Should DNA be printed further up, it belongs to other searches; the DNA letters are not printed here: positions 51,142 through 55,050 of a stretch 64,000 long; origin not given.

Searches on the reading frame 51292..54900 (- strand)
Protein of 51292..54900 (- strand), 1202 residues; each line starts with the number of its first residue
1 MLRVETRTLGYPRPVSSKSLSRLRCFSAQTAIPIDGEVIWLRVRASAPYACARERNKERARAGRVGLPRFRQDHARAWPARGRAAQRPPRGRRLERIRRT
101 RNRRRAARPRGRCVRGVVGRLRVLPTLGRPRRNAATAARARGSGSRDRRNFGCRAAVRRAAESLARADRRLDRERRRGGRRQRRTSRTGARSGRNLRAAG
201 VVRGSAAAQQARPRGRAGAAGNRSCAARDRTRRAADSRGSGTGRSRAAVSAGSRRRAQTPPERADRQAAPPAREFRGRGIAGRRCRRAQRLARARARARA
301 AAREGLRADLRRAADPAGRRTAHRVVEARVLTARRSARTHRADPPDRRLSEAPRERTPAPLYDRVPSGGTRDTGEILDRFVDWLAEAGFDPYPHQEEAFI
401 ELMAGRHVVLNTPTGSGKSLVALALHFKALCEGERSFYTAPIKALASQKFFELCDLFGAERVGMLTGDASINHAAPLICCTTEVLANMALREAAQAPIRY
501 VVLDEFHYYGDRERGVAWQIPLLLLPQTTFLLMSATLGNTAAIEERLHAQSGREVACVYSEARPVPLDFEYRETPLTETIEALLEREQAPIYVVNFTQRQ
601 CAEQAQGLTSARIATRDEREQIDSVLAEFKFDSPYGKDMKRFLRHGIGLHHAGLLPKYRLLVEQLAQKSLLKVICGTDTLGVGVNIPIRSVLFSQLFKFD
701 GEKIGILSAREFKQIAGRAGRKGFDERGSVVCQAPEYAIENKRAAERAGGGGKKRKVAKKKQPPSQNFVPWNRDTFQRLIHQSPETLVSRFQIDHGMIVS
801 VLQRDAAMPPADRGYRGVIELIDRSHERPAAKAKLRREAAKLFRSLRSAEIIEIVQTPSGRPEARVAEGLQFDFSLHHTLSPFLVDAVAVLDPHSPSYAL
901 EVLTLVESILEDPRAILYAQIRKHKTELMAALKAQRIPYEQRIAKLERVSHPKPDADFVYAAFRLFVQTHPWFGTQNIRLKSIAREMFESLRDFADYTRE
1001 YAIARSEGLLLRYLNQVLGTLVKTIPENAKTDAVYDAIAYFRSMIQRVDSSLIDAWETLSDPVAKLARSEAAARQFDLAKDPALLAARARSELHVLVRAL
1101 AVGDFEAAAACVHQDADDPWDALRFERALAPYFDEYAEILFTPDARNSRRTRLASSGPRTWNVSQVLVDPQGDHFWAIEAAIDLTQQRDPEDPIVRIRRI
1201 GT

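Call 29: search_protein_families(library=pfam, proteins=[window:51292-54900:-], max_evalue=0.0001)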
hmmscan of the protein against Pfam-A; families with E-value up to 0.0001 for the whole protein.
window:51292-54900:- (1202 aa): 4 families
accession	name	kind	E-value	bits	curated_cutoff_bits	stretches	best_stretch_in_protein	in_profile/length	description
PF12029.13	DUF3516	-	1.5e-135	453.4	25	1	734-1198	1-462/464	Domain of unknown function (DUF3516)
PF00270.35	DEAD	-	1.4e-20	74.1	26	1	392-539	1-162/167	DEAD/DEAH box helicase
PF22527.2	DEXQc_Suv3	-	5e-09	36.3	27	1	406-526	13-122/154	DEXQ-box helicase domain of Suv3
PF04851.21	ResIII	-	5.3e-08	33.4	22.5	1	390-537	3-162/164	Type III restriction enzyme, res subunit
